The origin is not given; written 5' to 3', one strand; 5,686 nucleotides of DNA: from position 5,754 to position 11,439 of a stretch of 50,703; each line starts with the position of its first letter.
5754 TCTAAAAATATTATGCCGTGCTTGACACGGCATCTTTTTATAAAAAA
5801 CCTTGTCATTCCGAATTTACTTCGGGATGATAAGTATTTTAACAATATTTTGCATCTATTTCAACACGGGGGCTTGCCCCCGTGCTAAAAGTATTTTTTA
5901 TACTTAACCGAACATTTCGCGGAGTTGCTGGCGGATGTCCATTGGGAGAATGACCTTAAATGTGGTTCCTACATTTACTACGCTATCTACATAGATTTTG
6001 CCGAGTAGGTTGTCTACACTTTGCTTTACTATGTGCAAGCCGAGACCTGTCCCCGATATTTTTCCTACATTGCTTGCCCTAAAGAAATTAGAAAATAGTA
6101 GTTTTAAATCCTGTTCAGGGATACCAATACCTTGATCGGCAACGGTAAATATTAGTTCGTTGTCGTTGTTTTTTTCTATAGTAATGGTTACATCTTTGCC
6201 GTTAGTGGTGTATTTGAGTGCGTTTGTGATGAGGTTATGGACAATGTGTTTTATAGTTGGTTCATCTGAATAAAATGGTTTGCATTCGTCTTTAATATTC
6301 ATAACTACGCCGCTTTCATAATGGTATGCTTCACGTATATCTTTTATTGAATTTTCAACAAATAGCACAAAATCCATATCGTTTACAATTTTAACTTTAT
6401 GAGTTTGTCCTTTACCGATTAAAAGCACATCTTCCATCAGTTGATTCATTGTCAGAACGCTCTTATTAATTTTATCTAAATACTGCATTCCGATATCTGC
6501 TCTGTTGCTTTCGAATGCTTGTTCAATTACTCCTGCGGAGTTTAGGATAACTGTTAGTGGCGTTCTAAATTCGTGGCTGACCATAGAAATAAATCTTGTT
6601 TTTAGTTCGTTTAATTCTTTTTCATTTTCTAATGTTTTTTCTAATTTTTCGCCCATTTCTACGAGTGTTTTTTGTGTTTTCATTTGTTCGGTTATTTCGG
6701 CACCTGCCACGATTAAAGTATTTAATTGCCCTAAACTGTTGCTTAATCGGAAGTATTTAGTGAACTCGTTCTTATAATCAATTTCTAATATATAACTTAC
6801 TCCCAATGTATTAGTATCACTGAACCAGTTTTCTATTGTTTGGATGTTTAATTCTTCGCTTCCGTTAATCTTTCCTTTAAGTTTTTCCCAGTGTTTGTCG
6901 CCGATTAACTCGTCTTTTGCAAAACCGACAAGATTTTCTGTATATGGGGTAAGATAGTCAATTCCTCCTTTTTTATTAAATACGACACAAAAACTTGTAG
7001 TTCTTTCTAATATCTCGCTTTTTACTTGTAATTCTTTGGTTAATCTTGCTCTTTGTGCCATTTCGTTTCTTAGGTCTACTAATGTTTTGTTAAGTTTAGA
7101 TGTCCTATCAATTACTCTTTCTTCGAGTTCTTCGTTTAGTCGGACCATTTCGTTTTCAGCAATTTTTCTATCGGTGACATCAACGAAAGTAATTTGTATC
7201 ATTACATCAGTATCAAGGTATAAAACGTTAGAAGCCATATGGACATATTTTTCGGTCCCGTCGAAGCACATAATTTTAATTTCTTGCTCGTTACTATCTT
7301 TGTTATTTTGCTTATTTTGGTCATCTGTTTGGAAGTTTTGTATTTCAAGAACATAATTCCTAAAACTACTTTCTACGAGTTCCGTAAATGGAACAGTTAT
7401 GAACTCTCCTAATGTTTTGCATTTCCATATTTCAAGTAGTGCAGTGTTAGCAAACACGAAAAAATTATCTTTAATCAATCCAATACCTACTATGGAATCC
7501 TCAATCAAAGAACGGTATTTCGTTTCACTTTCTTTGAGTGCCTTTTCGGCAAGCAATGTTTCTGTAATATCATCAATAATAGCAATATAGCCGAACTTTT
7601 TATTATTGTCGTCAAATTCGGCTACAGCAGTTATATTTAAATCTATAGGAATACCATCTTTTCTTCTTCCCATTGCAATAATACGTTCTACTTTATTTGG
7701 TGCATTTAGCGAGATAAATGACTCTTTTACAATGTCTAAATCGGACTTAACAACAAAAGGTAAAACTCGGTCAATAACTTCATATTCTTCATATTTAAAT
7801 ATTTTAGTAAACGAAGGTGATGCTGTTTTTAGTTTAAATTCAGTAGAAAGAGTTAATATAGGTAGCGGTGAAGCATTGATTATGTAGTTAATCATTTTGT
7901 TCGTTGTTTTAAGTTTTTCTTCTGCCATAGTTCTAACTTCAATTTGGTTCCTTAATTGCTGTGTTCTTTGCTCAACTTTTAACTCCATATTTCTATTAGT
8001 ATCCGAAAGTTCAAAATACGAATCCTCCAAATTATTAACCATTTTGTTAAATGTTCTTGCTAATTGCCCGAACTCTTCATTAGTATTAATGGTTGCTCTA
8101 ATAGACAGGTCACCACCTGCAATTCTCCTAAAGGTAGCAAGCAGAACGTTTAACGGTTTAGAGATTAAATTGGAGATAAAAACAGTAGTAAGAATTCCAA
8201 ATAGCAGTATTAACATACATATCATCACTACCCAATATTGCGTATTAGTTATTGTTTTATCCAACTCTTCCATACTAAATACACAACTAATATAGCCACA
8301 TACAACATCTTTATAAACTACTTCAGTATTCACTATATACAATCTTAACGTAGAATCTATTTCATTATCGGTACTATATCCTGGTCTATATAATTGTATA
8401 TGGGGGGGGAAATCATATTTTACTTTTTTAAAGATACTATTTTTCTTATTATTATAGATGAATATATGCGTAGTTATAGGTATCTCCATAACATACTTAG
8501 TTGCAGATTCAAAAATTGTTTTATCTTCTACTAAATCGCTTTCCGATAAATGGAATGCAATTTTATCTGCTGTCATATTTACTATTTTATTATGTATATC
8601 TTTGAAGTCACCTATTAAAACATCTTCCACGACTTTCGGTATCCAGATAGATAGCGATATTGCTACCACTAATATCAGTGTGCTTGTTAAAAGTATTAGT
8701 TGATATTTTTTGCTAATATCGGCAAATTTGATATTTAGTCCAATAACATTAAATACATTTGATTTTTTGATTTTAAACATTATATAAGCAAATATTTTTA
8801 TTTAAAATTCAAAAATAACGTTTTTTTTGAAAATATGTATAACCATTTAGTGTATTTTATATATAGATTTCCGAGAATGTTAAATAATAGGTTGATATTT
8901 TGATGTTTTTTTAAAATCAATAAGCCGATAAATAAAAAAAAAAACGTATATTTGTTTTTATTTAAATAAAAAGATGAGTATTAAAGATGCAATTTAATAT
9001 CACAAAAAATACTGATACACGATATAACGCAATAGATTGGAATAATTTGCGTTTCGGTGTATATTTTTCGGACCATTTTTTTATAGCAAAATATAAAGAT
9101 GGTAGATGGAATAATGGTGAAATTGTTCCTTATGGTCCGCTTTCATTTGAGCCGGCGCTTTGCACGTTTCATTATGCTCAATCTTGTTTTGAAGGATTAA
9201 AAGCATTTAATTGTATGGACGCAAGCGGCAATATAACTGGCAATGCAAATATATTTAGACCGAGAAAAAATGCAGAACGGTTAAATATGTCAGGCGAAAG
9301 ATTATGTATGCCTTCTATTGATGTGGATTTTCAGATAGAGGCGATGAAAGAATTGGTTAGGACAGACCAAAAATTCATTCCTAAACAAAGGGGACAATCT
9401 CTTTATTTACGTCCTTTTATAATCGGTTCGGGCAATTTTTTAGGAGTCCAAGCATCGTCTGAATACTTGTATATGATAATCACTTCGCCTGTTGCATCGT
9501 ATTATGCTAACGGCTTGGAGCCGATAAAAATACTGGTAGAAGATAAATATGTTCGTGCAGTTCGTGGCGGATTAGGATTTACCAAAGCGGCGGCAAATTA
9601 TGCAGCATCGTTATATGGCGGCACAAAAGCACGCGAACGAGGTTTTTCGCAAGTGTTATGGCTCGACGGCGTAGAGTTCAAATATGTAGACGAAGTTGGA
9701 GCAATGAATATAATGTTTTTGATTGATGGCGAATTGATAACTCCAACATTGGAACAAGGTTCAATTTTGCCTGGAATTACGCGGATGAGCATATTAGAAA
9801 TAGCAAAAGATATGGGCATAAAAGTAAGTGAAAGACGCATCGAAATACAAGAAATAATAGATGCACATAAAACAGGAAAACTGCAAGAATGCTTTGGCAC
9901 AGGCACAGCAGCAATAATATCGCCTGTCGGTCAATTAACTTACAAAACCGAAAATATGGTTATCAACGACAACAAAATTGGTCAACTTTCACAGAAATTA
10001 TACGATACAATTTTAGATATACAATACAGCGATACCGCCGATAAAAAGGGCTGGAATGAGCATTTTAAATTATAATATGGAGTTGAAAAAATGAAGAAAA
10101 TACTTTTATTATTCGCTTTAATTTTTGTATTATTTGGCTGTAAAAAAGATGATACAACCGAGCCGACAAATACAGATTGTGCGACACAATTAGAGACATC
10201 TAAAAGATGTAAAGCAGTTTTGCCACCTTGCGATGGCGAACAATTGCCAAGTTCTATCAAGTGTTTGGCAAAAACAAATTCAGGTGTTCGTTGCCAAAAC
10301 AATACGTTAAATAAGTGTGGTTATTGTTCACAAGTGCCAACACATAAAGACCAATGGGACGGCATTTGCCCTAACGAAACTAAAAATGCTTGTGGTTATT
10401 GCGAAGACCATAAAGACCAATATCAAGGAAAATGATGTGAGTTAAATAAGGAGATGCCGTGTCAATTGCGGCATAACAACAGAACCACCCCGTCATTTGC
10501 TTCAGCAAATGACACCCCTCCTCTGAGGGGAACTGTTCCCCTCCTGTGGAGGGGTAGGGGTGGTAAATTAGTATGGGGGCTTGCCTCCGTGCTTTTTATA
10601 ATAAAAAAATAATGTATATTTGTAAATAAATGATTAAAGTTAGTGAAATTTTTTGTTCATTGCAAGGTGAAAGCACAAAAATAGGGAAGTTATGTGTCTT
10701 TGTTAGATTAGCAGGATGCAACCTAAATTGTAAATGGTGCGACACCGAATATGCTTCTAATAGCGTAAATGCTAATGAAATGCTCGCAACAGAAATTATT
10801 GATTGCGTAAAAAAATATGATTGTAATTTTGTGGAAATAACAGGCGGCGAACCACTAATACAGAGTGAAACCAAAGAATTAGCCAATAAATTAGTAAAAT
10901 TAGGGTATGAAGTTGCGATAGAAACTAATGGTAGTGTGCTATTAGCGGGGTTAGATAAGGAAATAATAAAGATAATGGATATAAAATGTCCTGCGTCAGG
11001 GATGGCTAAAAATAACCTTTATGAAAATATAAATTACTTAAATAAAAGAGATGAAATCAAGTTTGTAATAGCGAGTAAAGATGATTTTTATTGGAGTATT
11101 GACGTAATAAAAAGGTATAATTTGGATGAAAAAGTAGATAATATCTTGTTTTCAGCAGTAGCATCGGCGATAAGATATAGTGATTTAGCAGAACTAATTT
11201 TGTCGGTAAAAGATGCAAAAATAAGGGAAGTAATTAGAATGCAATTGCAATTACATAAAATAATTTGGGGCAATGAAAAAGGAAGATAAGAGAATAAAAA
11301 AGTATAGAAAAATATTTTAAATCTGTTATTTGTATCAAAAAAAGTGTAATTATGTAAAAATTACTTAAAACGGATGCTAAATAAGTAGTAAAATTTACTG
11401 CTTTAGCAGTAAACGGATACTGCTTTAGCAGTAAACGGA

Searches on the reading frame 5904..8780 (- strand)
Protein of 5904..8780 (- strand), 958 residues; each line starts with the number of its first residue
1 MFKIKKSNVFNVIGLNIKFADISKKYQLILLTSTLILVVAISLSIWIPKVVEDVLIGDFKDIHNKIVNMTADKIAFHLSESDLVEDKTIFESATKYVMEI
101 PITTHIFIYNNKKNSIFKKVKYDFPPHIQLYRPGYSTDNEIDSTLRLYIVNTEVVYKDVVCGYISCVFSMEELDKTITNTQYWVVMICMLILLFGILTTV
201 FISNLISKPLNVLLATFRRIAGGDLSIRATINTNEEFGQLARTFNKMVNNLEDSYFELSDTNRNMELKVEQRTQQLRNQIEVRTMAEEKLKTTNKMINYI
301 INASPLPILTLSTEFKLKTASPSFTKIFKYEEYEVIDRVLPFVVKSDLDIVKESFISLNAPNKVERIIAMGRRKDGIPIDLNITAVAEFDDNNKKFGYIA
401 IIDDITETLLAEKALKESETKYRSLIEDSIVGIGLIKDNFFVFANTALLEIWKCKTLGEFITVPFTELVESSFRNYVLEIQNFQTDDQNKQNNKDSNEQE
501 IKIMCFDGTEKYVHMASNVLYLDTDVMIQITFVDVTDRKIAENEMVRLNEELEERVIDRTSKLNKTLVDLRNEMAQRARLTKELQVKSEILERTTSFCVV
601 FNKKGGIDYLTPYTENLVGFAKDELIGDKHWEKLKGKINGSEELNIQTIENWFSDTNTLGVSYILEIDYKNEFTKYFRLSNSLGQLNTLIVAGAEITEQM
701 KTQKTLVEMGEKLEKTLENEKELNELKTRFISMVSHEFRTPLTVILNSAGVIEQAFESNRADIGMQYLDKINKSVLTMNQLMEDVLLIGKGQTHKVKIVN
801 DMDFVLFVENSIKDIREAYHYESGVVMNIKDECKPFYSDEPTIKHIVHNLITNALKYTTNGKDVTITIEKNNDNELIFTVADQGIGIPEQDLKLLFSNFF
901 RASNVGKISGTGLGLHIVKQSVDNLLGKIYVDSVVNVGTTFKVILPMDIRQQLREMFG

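Call 15: search_protein_families(library=pfam, proteins=[window:5904-8780:-], max_evalue=0.0001)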
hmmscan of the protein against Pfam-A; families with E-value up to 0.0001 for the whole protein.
window:5904-8780:- (958 aa): 5 families
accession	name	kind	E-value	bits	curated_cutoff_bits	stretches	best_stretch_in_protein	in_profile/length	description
PF02518.31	HATPase_c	-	2.3e-28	99.3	26.4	1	839-948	2-110/111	Histidine kinase-, DNA gyrase B-, and HSP90-like ATPase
PF00672.30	HAMP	-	1.9e-13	50.9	25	1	201-253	1-53/53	HAMP domain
PF00512.31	HisKA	-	1.3e-12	48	26.9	1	727-792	2-64/66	His Kinase A (phospho-acceptor) domain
PF13426.13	PAS_9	-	2.1e-10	41.2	27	1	308-407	4-103/103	PAS domain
PF00989.32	PAS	-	5.1e-05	23.7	22.6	0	300-405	6-113/113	PAS fold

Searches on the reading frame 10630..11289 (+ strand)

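Call 15: search_protein_families(library=pfam, proteins=[window:10630-11289:+], max_evalue=0.0001)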
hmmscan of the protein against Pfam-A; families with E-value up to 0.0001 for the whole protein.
window:10630-11289:+ (219 aa): 2 families
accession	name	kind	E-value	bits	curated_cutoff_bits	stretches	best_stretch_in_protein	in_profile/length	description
PF04055.27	Radical_SAM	-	2e-13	51.3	29.5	1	28-163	5-139/166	Radical SAM superfamily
PF13353.11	Fer4_12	-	6e-07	30.3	22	1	23-100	8-90/137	4Fe-4S single cluster domain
